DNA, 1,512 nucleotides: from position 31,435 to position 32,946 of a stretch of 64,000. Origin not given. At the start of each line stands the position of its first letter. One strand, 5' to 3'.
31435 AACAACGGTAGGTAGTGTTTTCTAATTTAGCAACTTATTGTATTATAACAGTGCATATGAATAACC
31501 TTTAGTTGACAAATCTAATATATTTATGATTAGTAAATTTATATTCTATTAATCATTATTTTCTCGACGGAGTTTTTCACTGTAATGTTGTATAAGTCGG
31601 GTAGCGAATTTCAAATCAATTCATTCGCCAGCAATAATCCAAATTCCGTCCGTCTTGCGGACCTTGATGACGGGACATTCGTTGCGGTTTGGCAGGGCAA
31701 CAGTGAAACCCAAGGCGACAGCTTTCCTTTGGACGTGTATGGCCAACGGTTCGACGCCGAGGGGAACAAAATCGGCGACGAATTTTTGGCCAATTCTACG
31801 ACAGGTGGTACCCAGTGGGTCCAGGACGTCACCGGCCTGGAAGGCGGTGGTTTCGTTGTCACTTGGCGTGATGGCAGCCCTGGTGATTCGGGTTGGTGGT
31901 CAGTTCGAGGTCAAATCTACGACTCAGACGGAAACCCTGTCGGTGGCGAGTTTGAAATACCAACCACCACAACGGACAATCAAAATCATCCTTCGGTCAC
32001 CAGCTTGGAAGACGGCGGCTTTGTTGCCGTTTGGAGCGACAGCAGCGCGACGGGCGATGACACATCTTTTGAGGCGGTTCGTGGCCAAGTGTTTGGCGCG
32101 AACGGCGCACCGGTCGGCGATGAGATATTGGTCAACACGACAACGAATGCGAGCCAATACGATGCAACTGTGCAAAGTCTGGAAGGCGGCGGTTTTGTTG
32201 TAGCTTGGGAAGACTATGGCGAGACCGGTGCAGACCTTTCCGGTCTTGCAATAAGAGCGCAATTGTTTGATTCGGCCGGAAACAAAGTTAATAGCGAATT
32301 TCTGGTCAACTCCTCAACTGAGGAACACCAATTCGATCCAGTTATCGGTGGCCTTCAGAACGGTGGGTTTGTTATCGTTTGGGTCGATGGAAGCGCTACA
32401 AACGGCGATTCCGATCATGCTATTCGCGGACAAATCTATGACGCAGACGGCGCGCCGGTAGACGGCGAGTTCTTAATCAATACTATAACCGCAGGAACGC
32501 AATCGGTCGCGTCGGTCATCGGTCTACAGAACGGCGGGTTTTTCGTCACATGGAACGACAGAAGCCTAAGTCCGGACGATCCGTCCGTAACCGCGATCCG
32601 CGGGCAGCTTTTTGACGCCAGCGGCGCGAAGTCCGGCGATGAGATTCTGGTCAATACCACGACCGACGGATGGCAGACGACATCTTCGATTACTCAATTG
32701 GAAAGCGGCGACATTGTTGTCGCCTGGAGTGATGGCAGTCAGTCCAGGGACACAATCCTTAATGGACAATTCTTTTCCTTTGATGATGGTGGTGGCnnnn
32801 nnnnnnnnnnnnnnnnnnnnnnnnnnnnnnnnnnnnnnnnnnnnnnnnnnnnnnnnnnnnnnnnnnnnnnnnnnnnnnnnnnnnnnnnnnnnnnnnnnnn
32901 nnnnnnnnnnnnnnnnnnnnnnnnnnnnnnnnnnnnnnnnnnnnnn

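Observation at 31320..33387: Orphan RTX protein with eight ~48-aa propeller-like blade repeats behind an AT-rich promoter island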

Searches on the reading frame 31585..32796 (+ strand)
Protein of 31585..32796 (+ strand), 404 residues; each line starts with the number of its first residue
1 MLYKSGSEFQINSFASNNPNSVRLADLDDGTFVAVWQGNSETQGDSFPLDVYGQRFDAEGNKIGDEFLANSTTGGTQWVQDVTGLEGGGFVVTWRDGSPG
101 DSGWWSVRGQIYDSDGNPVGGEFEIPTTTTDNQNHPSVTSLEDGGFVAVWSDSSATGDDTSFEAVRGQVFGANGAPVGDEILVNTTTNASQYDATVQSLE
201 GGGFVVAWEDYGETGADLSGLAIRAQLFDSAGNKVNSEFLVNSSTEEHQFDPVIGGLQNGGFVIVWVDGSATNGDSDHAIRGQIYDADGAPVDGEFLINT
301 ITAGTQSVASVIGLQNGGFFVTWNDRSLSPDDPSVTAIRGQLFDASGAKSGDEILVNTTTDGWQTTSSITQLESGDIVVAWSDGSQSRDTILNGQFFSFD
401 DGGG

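Call 7: find_homologous_proteins(query=window:31585-32796:+, max_evalue=0.001)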
Query window:31585-32796:+ (404 aa): 1669 proteins with E <= 0.001 among 8000 candidates; the best 120 are listed.
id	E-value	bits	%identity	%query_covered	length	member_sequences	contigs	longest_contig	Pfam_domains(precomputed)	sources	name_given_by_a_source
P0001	3.4e-233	792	92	99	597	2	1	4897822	PF00353.26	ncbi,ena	-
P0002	1.3e-148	514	45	84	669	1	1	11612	PF00353.26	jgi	jgi:Ca2+-binding RTX toxin-like protein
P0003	4.6e-148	512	40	97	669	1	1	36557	PF08548.18,PF00353.26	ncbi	-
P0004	1.8e-145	503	47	95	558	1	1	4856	PF00353.26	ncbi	ncbi:MAG: hypothetical protein ABW360_14845, partial [Phenylobacterium sp.]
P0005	7.0e-137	475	43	93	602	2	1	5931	PF08548.18,PF00353.26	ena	-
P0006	5.9e-125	436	40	98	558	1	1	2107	PF22036.3,PF04234.19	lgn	-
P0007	6.6e-125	435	41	98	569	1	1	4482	PF09859.16,PF00353.26,PF04234.19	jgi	jgi:Ca2+-binding RTX toxin-like protein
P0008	1.3e-124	435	41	96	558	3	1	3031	PF22036.3,PF08548.18,PF00353.26,PF04234.19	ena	-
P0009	7.3e-123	429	49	95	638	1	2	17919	PF08548.18,PF00353.26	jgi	jgi:Ca2+-binding RTX toxin-like protein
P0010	5.8e-120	419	42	92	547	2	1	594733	PF08548.18,PF00353.26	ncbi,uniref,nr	ncbi:calcium-binding protein [Neogemmobacter tilapiae]|uniref:calcium-binding protein n=1 Tax=Neogem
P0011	7.2e-120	419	43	94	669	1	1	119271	PF00353.26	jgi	jgi:Ca2+-binding RTX toxin-like protein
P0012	2.5e-119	417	43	98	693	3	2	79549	PF00353.26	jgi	-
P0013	8.3e-119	415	43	99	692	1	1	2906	PF00353.26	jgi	jgi:Ca2+-binding RTX toxin-like protein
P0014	1.6e-117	411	37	98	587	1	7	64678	PF08548.18,PF00353.26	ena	-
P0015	1.0e-115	405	37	95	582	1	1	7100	PF08548.18,PF00353.26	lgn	-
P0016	4.0e-115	403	43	95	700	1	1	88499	PF22036.3,PF00353.26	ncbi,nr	ncbi:calcium-binding protein [Methylobacterium oryzihabitans]|nr:calcium-binding protein [Methylobac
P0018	4.8e-114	400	45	98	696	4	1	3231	PF17816.9,PF23157.2,PF00353.26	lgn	-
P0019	1.7e-113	398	42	97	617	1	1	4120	PF00353.26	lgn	-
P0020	3.4e-113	397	43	98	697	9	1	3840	PF00353.26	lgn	-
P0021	2.7e-111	391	42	96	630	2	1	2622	PF08548.18,PF00353.26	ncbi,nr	ncbi:MAG TPA: hypothetical protein ENK83_01800, partial [Aliiroseovarius sp.]|nr:hypothetical protei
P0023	8.3e-111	389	45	98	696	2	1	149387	PF00353.26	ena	-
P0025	1.7e-108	381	45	98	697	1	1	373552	PF23157.2,PF00353.26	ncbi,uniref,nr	ncbi:calcium-binding protein [Roseovarius amoyensis]|uniref:calcium-binding protein n=1 Tax=Roseovar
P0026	2.1e-108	381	39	94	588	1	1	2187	PF00353.26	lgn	-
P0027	2.3e-108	381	48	94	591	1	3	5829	PF08548.18,PF00353.26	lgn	-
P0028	8.0e-108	379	44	95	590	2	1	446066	PF00353.26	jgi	jgi:Ca2+-binding RTX toxin-like protein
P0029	4.6e-106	373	42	95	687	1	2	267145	PF00353.26,PF04234.19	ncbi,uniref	ncbi:MAG: calcium-binding protein [Methyloceanibacter sp.]|uniref:calcium-binding protein n=1 Tax=Me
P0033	1.3e-103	365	41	96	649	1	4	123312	PF00353.26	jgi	jgi:Ca2+-binding RTX toxin-like protein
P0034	1.8e-103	365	44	94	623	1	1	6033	PF19167.7,PF00353.26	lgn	-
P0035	7.4e-103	363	44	98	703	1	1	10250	PF22036.3,PF09859.16,PF19167.7,PF00353.26,PF04234.19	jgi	jgi:hypothetical protein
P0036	1.4e-101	359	43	95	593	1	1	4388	PF08548.18,PF00353.26,PF04234.19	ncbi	-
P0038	4.8e-101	357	43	98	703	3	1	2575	PF00353.26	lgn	-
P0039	1.1e-100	356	43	84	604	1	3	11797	PF00353.26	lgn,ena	-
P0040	7.8e-100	353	44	98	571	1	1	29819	PF08548.18,PF00353.26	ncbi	-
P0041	5.3e-99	350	43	95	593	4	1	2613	PF22036.3,PF08548.18,PF00353.26,PF04234.19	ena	-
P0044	1.7e-98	348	47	98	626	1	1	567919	PF00353.26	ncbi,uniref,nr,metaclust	ncbi:calcium-binding protein [Tropicimonas marinistellae]|uniref:calcium-binding protein n=1 Tax=Tro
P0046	3.7e-98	347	42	93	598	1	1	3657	PF08548.18,PF00353.26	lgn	-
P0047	5.2e-98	347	44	97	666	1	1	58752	PF08548.18,PF00353.26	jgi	-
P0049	4.4e-97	344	45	95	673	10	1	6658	PF08548.18,PF00353.26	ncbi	-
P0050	6.6e-97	343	41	95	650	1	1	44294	PF09859.16,PF00353.26,PF04234.19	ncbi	-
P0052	3.8e-96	341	41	95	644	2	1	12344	PF00353.26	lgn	-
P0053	7.3e-96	340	38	95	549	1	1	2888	PF22036.3,PF00353.26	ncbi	ncbi:MAG: hypothetical protein ABW360_18665, partial [Phenylobacterium sp.]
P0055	2.4e-95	338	44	98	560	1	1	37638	PF08548.18,PF00353.26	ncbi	-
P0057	2.8e-94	335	42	96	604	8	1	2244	PF00353.26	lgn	-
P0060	9.7e-94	333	47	90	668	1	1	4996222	PF00353.26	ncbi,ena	-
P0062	1.5e-93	332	44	95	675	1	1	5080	PF22036.3,PF00353.26,PF13756.13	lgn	-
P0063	1.8e-93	332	41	94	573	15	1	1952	PF08548.18,PF00353.26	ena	-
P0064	1.8e-93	332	35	95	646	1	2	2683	PF08548.18,PF00353.26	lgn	-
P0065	1.9e-93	332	39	98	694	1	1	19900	PF17963.8,PF17892.8,PF00353.26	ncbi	ncbi:Ig-like domain-containing protein [Microvirga sp. P5_D2]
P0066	2.3e-93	332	39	96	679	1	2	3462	PF00353.26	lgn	-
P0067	3.5e-93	331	48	99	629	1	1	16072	PF03330.25,PF00353.26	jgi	-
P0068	5.2e-93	330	41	94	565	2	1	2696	PF08548.18,PF00353.26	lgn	-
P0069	1.9e-92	329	36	96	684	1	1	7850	PF00353.26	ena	-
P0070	2.4e-92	328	40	95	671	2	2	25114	PF00932.26,PF23157.2,PF00353.26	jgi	-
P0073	3.6e-92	328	46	81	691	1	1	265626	PF22036.3,PF12860.14,PF00353.26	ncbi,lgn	-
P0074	6.6e-92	327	44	94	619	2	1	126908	PF00353.26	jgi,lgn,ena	-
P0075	8.5e-92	326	40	96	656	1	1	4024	PF00353.26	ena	-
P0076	2.3e-91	325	43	97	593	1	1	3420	PF08548.18,PF00353.26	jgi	jgi:Ca2+-binding RTX toxin-like protein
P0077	2.4e-91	325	41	94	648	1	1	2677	PF08548.18,PF00353.26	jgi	-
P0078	2.7e-91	325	38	96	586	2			PF00353.26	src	-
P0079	3.2e-91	325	44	98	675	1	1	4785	PF22036.3,PF00353.26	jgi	jgi:Ca2+-binding RTX toxin-like protein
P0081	4.5e-91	324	43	98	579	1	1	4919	PF03843.19,PF08548.18,PF15886.12,PF00353.26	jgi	jgi:Ca2+-binding RTX toxin-like protein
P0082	6.9e-91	323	44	98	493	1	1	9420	PF00353.26,PF24370.2,PF04234.19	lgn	-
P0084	3.4e-90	321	42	95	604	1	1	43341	PF00353.26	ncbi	-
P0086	2.3e-89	318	48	95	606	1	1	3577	PF00353.26,PF04234.19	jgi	jgi:Ca2+-binding RTX toxin-like protein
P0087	2.4e-89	318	43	98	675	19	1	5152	PF22036.3,PF00353.26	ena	-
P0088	3.9e-89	318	44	95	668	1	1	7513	PF00353.26,PF04234.19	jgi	jgi:Ca2+-binding RTX toxin-like protein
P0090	7.2e-89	317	41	97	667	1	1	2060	PF26862.1,PF00353.26,PF04616.21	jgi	-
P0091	1.9e-88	315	48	79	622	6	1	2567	PF00353.26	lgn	-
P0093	2.3e-88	315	45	84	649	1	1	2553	PF00353.26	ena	-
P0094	3.0e-88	315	40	94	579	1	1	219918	PF00353.26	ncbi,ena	-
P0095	3.0e-88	315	40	80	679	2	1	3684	PF08548.18,PF00028.24,PF00353.26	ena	-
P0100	1.0e-86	310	39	98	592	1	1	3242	PF00353.26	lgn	-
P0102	1.9e-86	309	39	94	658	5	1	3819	PF17963.8,PF17892.8,PF17803.8,PF00353.26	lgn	-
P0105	8.1e-86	307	45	81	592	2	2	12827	PF00353.26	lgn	-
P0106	9.5e-86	306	42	94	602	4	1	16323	PF00353.26,PF04234.19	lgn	-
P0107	2.9e-85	305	46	79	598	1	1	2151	PF08548.18,PF00353.26,PF04234.19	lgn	-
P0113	2.9e-84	302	40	95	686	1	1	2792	PF00353.26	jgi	jgi:Ca2+-binding RTX toxin-like protein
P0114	3.7e-84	301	44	99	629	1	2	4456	PF00353.26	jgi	jgi:Ca2+-binding RTX toxin-like protein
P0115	4.5e-84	301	41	99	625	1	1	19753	PF00353.26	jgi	jgi:Ca2+-binding RTX toxin-like protein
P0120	2.2e-83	299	41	96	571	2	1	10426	PF00353.26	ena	-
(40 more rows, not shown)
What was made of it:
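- Cadherin and Ig-like Pfam domains occur in homologues (call 7).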

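Call 10: find_encoding_contigs(protein=P0001, flank=10000, max_places=4)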
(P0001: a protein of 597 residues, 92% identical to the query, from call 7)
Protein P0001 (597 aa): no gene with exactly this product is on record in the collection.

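Call 20: search_solved_structures(query=window:31585-32796:+, max_evalue=10)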
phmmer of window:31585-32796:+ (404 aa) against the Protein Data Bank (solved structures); distinct sequences matched with E-value up to 10: 4.
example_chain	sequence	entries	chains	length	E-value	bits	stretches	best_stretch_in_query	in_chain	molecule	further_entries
4g6v_A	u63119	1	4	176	0.099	14.9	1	308-389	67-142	Adhesin/hemolysin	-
2x1c_A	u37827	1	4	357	0.38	12.9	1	136-254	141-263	ACYL-COENZYME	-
2x1d_A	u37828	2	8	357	0.38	12.9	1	136-254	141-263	ACYL-COENZYME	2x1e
2mlx_B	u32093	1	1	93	0.81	11.9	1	213-273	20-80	Alkaline phosphatase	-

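Call 22: predict_structure(alignment_id=A1)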
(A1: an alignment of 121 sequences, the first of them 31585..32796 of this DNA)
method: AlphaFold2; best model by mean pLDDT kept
length: 404 residues; sequences in the alignment: 121
mean_pLDDT: 93.0   pTM: 0.93
mean pLDDT of the five models: 93.0, 92.4, 92.3, 92.1, 91.0
residues with pLDDT >= 90: 338; 70-90: 51; 50-70: 13; < 50: 2
segments of 3 or more residues with pLDDT < 50: none
pLDDT, mean of each block of 10 residues (from residue 1): 94 79 96 92 63 96 94 87 97 91 85 96 94 97 98 96 97 97 96 97 98 89 98 97 93 97 97 88 97 95 91 97 96 94 96 95 95 97 87 95 57
secondary structure, 60 per line:
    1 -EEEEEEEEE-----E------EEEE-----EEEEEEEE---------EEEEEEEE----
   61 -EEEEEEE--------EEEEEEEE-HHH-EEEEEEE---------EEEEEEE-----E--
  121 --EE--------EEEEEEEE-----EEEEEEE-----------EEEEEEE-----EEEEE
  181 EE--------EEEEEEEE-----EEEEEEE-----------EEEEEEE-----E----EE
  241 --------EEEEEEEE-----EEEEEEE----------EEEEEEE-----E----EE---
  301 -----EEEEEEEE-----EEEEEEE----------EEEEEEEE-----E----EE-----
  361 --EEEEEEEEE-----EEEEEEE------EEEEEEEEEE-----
elements in order: E2-10 E23-26 E32-39 E49-56 E62-68 E77-84 E90-96 E106-112 E133-140 E146-152 E164-170 E176-182 E191-198 E204-210 E222-228 E249-256 E262-268 E279-285 E306-313 E319-325 E336-343 E363-371 E377-383 E390-399

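Call 24: fold_search(model_id=the predicted structure, library=pdb)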
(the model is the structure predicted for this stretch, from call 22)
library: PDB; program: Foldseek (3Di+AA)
matches with E <= 10: 843; with E <= 0.001: 393
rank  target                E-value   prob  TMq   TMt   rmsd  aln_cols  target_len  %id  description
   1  7fh6                  8.5e-11  1.00  0.76  0.48   3.8       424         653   15  Friedel-Crafts alkylation enzyme CylK (released 2022-02-16)
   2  7esn_A                2.9e-10  1.00  0.59  0.56   7.2       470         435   13  Crystal structure of a L-rhamnose-alpha-1,4-D-glucuronate lyase from Fusarium oxysporum 12S, H105F Rha-GlcA complex (released 2021-08-04)
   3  7fh8                  3.4e-10  1.00  0.75  0.48   4.3       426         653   15  Friedel-Crafts alkylation enzyme CylK mutant H391A (released 2022-02-16)
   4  7esl                  5.0e-10  1.00  0.62  0.60   6.8       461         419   13  Crystal structure of a L-rhamnose-alpha-1,4-D-glucuronate lyase from Fusarium oxysporum 12S, N247A N-glycan free form (released 2021-08-04)
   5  7fh7                  6.4e-10  1.00  0.74  0.47   4.4       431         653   15  Friedel-Crafts alkylation enzyme CylK mutant Y37F (released 2022-02-16)
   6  7esk_A                7.7e-10  1.00  0.60  0.58   7.2       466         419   13  Crystal structure of a L-rhamnose-alpha-1,4-D-glucuronate lyase from Fusarium oxysporum 12S, Ligand free form (released 2021-08-04)
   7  7mhu_A                9.4e-10  1.00  0.49  0.52   9.4       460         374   10  Sialidase24 apo (released 2022-02-23)
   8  6jq9_B                2.9e-09  1.00  0.44  0.38  11.3       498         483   12  Crystal structure of a lyase from Alteromonas sp. (released 2020-04-01)
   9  2ya7_A                3.9e-09  1.00  0.49  0.44  11.8       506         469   10  Crystal structure of Streptococcus pneumoniae NanA (TIGR4) in complex with Zanamivir (released 2011-04-27)
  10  5hx0_B                4.3e-09  1.00  0.57  0.62   6.9       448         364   10  Crystal structure of unknown function protein Dfer_1899 fromDyadobacter fermentans DSM 18053 (released 2016-02-17)
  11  5hx0_A                5.0e-09  1.00  0.60  0.66   6.4       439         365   10  Crystal structure of unknown function protein Dfer_1899 fromDyadobacter fermentans DSM 18053 (released 2016-02-17)
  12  7qrv_A                5.8e-09  1.00  0.42  0.57   6.6       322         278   13  Crystal structure of NHL domain of TRIM2 (full C-terminal) (released 2022-05-04)
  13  2w20_B                6.7e-09  1.00  0.51  0.45  11.7       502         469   10  Structure of the catalytic domain of the native NanA sialidase from Streptococcus pneumoniae (released 2008-12-23)
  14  3h71_B                7.4e-09  1.00  0.50  0.44  11.6       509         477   11  Crystal structure of Streptococcus pneumoniae D39 neuraminidase A precursor (NanA) (released 2009-05-12)
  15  8gn6_A                9.5e-09  1.00  0.52  0.44   7.8       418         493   13  Crystallization of Sialidase from Porphyromonas gingivalis (released 2023-04-19)
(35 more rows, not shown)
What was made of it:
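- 31603..32784 (+): Seven-bladed beta-propeller passenger domain. The seven 56-58-aa repeats span residues 7-400, with blade starts at residues 7, 65, 121, 179, 237, 294 and 352. Repeat consensus: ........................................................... The Foldseek top hit is CylK 7FH6, with TM-score (query-normalised) 0.76 (call 24).
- On CylK/BrtB alkylating enzymes: The Foldseek alignment shows 15% identity (call 24).
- On Seven-bladed beta-propeller fold: The top 50 PDB matches listed are almost all propellers (call 24).
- Closest known: CylK / BrtB, the cyanobacterial Ca-dependent alkylating enzymes. Same: Its propeller is the closest solved fold to this one (TM-score, query-normalised, 0.76; RMSD 3.8 A; call 24).
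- Closest known: Seven-bladed propeller lectins. Same: The Foldseek TM-score (query-normalised) is 0.56-0.57 (call 24).
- Next come a PL42 rhamnose-glucuronate lyase and sialidases (call 24).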

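Call 51: find_encoding_contigs(protein=P0044, flank=8000, max_places=1)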
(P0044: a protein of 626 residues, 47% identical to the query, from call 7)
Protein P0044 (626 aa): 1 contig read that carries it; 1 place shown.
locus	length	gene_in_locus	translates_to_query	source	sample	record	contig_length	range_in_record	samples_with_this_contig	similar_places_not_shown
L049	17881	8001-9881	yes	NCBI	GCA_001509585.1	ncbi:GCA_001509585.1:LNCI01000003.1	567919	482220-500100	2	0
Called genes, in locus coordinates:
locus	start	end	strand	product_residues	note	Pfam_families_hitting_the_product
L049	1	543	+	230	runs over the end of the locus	PF00596:Aldolase_II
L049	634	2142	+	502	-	PF02610:AraA_N, PF24856:AraA_central, PF11762:Arabinose_Iso_C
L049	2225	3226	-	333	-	PF02311:AraC_binding, PF00165:HTH_AraC, PF12833:HTH_18, PF00165:HTH_AraC (weak)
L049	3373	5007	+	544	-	PF00370:FGGY_N, PF02782:FGGY_C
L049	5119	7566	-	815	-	PF00933:Glyco_hydro_3, PF01915:Glyco_hydro_3_C, PF07691:PA14, PF14310:Fn3-like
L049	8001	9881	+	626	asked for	PF00353:HemolysinCabind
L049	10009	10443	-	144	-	-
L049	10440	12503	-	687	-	PF04101:Glyco_tran_28_C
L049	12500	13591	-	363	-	-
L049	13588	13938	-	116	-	-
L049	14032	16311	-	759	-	-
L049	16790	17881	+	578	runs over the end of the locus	PF00353:HemolysinCabind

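Call 52: find_encoding_contigs(protein=P0010, flank=8000, max_places=1)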
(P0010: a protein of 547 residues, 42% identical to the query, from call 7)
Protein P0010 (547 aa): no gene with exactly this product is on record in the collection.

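Call 53: find_encoding_contigs(protein=P0060, flank=8000, max_places=1)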
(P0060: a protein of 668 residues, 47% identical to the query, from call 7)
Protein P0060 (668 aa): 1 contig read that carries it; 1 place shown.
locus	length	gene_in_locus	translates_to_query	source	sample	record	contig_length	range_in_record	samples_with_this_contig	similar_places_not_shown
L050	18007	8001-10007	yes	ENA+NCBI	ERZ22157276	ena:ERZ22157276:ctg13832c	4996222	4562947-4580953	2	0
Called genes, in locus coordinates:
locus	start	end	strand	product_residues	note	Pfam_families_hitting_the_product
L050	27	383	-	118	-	PF06356:DUF1064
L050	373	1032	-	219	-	PF02195:ParB_N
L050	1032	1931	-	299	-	-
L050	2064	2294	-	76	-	PF13560:HTH_31, PF01381:HTH_3 (weak), PF22495:HTH_92 (weak)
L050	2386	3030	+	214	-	PF01381:HTH_3, PF12844:HTH_19, PF13560:HTH_31, PF00717:Peptidase_S24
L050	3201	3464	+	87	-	-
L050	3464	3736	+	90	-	-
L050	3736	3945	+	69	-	-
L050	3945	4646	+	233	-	-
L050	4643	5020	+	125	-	PF00436:SSB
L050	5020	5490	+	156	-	-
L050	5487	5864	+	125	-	-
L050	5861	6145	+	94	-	-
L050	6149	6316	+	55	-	-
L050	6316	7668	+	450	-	PF00589:Phage_integrase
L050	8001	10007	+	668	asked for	PF00353:HemolysinCabind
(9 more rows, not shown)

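Call 54: search_protein_representatives(protein=window:31585-32796:+)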
Query: 404 residues. Proteins with E-value up to 0.001 (for the whole library): 28371; up to 1e-10: 20150; up to 1e-30: 8704. The best 150 are listed.
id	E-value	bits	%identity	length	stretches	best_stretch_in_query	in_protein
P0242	0.0e+00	1898.0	42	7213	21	6-325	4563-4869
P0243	0.0e+00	1792.4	47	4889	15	54-384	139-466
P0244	0.0e+00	1548.4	42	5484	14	8-332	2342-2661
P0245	0.0e+00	1442.2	41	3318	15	4-327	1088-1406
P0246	0.0e+00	1377.1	39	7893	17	62-332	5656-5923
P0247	0.0e+00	1305.8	38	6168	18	113-393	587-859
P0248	0.0e+00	1220.1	34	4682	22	25-390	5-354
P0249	0.0e+00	1187.8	38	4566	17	7-274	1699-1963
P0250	0.0e+00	1156.8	38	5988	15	49-327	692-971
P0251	0.0e+00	1126.8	45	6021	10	50-279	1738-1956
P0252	0.0e+00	1122.2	39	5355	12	5-380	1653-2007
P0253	0.0e+00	1087.9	37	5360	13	9-327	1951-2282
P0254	0.0e+00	1084.7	36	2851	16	64-324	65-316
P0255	0.0e+00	1071.1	44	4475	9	61-389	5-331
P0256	0.0e+00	1055.5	39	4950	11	8-384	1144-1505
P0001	1.1e-233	792.1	93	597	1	1-404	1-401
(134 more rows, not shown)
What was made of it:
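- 31603..32784 (+): 28,371 cluster representatives match at E <= 1e-3 (call 54).
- The top representatives are proteins of 1-8 kaa with up to 22 matched stretches (call 54).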

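Call 57: find_encoding_contigs(protein=P0122, flank=1000, max_places=2)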
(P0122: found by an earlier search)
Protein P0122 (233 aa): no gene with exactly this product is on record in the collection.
